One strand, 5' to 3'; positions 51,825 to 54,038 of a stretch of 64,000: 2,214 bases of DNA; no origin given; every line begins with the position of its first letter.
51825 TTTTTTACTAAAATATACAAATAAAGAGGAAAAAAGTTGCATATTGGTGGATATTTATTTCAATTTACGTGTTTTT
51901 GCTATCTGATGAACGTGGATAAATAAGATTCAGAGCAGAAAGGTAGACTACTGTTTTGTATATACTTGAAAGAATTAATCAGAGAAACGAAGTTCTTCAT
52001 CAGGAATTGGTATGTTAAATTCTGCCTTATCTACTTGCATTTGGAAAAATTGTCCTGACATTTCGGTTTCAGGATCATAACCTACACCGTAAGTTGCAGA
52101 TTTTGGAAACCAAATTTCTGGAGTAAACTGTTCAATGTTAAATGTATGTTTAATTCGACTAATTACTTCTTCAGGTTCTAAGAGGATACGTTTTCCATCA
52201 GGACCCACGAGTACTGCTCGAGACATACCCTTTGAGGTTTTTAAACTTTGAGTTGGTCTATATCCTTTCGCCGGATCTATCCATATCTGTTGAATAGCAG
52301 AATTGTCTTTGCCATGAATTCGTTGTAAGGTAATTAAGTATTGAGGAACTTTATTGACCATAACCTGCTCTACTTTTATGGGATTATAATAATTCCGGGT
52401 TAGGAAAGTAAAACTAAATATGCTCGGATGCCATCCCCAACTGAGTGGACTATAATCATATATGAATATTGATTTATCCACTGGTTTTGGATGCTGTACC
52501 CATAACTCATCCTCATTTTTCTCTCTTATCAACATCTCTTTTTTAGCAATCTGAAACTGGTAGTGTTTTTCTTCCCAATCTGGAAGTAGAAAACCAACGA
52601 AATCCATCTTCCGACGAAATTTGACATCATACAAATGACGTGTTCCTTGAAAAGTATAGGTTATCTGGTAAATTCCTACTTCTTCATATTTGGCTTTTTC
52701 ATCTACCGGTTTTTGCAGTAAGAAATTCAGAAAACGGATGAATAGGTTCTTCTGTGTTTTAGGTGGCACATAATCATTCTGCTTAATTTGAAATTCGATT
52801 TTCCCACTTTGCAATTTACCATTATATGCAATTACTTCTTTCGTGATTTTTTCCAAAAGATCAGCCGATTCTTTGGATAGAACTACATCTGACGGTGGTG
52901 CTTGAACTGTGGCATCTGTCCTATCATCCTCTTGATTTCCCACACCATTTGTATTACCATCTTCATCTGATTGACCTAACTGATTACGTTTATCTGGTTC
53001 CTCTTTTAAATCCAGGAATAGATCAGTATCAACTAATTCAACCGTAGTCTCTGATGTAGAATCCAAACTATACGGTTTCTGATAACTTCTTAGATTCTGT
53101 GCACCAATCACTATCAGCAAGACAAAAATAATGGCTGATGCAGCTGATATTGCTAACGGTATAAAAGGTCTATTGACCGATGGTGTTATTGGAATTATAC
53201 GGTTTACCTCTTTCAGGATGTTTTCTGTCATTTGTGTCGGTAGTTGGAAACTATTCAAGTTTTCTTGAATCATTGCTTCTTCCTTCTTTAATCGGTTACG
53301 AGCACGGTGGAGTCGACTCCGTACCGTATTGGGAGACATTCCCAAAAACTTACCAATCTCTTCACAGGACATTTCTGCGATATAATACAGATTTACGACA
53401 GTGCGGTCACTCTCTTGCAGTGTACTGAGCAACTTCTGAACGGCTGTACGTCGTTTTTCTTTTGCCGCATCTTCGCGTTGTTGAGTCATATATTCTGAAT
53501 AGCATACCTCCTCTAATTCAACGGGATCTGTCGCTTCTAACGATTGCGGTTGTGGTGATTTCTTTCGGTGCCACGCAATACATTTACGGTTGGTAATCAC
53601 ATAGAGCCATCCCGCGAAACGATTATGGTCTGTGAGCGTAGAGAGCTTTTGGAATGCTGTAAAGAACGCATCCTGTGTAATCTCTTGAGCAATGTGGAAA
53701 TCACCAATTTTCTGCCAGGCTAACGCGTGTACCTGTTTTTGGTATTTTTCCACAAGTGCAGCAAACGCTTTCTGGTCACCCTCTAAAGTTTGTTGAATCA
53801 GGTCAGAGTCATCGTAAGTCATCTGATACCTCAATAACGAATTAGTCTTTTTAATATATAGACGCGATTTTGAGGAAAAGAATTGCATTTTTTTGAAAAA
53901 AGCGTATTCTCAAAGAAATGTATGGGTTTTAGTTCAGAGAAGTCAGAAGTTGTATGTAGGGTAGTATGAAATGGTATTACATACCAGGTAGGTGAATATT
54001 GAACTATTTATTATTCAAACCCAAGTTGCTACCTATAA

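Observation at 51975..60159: Three tandem genes fuse an ECF sigma factor to a TM helix and a periplasmic sensor domain, two with BNR propellers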

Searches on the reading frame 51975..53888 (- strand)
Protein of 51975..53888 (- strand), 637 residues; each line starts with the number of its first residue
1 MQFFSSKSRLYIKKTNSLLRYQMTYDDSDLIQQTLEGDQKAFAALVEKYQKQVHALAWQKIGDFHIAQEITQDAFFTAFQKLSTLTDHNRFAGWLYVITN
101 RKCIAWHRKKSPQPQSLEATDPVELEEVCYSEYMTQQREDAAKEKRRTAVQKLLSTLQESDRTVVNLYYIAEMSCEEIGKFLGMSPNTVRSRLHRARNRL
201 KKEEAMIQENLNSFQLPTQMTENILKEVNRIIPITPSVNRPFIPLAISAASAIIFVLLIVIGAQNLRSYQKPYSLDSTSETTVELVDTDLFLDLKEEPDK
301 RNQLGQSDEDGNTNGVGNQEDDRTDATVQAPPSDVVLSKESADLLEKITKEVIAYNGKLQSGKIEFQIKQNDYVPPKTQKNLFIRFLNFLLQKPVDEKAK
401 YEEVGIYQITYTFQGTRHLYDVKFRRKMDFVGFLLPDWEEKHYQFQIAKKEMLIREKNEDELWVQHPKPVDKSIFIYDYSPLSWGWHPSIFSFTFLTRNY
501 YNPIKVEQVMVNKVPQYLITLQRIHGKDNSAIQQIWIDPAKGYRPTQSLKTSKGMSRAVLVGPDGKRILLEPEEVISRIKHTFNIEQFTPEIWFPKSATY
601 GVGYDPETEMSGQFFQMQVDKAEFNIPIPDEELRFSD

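Call 3: search_protein_families(library=pfam, proteins=[window:51975-53888:-], max_evalue=0.01)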
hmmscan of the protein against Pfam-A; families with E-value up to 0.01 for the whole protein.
window:51975-53888:- (637 aa): 7 families
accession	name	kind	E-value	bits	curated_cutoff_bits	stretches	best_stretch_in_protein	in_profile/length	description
PF08281.18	Sigma70_r4_2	-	1.5e-13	50.6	25.7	1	149-200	3-54/54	Sigma-70, region 4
PF04545.22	Sigma70_r4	-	1.1e-11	44.5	24.1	1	153-202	1-50/50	Sigma-70, region 4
PF04542.20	Sigma70_r2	-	1.6e-11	44.3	24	1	45-111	1-69/71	Sigma-70 region 2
PF07638.17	Sigma70_ECF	-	1.9e-09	38.2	21.1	1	28-204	5-183/185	ECF sigma factor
PF13404.12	HTH_AsnC-type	-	0.0031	17.8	27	0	152-195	7-40/42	AsnC-type helix-turn-helix domain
PF07374.17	DUF1492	-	0.0045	17.6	21.5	0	121-199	21-98/100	Protein of unknown function (DUF1492)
PF13384.12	HTH_23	-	0.0052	17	24.6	0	167-196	13-41/50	Homeodomain-like domain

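Call 4: search_protein_families(library=ncbifam, proteins=[window:51975-53888:-], max_evalue=0.01)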
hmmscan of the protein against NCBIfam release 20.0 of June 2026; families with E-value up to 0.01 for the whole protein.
window:51975-53888:- (637 aa): 93 families (the best 25 are shown)
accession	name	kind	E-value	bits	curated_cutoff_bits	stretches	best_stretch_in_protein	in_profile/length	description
NF007223.0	PRK09641.1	equivalog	7.6e-31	107.4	209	1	29-203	7-183/187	RNA polymerase sigma factor SigW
NF008888.0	PRK11922.1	equivalog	7.6e-28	97.7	204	1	22-229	12-223/231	RNA polymerase sigma factor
TIGR02948.1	SigW_bacill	equivalog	2.3e-27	96.3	243.1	1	29-203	7-183/187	RNA polymerase sigma factor SigW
TIGR02937.1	sigma70-ECF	superfamily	8.4e-27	93.8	42.9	1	41-203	2-164/165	sigma-70 family RNA polymerase sigma factor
NF009171.0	PRK12518.1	equivalog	2e-26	93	208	1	21-202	8-182/191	RNA polymerase sigma factor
NF009166.1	PRK12513.1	equivalog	4.4e-25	88.5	206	1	24-205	6-187/193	RNA polymerase sigma factor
TIGR02985.1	Sig70_bacteroi1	subfamily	1.1e-22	80.9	126.4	1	40-203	1-161/162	RNA polymerase sigma-70 factor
TIGR02950.1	SigM_subfam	subfamily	1.7e-22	79.9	147.95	1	45-203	5-157/159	RNA polymerase sigma factor, SigM family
NF058625.1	sigma_PG0214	equivalog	2e-22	79.7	130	1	39-204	3-161/170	GFO_1088 family ECF-type sigma factor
NF007225.0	PRK09643.1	equivalog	2.3e-22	79.7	190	1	25-215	12-193/204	RNA polymerase sigma factor SigM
NF004113.0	PRK05602.1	equivalog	6.5e-22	78.2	208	1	21-203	26-200/211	RNA polymerase sigma factor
NF007216.0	PRK09638.1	equivalog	6.7e-22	78.1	194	1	24-203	2-173/180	RNA polymerase sigma factor SigY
TIGR02983.1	SigE-fam_strep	subfamily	6.9e-22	78.1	141.55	1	38-204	4-158/162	SigE family RNA polymerase sigma factor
TIGR02989.1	Sig-70_gvs1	subfamily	4.4e-21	75.5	124.55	1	40-201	1-155/158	RNA polymerase sigma-70 factor, Rhodopirellula/Verrucomicrobium family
NF006930.0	PRK09415.1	subfamily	6.4e-21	75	198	1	35-203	11-174/179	RNA polymerase factor sigma C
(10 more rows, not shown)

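Call 56: list_cluster_members(proteins=[window:51978-53888:-, window:51978-53822:-, window:57334-60159:-, window:57334-60147:-, window:54172-57060:-])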
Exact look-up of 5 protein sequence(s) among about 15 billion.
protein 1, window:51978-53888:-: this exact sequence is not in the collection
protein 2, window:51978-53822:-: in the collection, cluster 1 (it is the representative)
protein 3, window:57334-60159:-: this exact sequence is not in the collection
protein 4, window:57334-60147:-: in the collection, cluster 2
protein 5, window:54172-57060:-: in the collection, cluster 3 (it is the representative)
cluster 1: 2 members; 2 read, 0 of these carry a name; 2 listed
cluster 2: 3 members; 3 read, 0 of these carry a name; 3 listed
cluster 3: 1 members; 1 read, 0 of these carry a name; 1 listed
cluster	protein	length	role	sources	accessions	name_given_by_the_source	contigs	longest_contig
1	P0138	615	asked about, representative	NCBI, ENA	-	-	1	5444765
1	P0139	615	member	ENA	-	-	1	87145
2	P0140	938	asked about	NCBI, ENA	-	-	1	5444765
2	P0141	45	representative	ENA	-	-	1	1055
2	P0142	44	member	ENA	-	-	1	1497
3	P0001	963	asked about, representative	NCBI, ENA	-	-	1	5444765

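Call 58: find_encoding_contigs(protein=P0139, flank=10000, max_places=3)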
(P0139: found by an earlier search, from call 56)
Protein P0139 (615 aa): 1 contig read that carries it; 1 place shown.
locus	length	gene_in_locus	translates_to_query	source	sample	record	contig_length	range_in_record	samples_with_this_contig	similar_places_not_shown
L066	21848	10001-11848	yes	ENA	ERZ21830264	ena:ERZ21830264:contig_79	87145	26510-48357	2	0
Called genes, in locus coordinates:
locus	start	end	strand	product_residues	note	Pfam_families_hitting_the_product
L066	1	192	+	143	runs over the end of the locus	PF18135:Type_ISP_C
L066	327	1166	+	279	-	PF11185:DUF2971 (weak)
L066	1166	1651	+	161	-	-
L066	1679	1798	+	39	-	-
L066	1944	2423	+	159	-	-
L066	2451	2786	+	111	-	-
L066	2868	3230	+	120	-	-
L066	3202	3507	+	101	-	PF00400:WD40, PF23393:Beta-prop_WDR90_POC16_2nd, PF23414:Beta-prop_EML_2, PF24017:Beta-prop_SCAP, PF24105:Beta-prop_CAF1B_HIR1, PF24805:EIF3I, PF24814:WD40_Prp19, PF25171:Beta-prop_WDR36-Utp21_1st, +29 more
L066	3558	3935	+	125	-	PF13585:CHU_C (weak), PF18962:Por_Secre_tail (faint), PF13860:FlgD_ig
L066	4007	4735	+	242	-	-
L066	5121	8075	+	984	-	PF04542:Sigma70_r2, PF07638:Sigma70_ECF, PF04545:Sigma70_r4, PF08281:Sigma70_r4_2, PF14870:PSII_BNR (faint), PF24316:Tli3 (faint), PF15902:Sortilin-Vps10 (weak)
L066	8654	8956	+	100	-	-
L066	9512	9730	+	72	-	-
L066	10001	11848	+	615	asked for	PF07638:Sigma70_ECF, PF04542:Sigma70_r2, PF04545:Sigma70_r4, PF08281:Sigma70_r4_2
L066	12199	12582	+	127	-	-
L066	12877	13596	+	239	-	PF03781:FGE-sulfatase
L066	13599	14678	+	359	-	PF00730:HhH-GPD, PF00293:NUDIX, PF14815:NUDIX_4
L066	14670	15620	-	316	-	PF00248:Aldo_ket_red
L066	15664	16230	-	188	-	PF05685:Uma2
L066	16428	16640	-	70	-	-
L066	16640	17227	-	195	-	PF06414:Zeta_toxin, PF13173:AAA_14 (weak), PF13671:AAA_33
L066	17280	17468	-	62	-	-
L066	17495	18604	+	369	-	PF04754:Transposase_31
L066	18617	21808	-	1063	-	PF00400:WD40, PF23098:Beta-prop_NOL10_N, PF23381:Beta-prop_IFT122_1st, PF23409:Beta-prop_EML, PF23414:Beta-prop_EML_2, PF24105:Beta-prop_CAF1B_HIR1, PF24805:EIF3I, PF24807:WD40_CDC20-Fz, +183 more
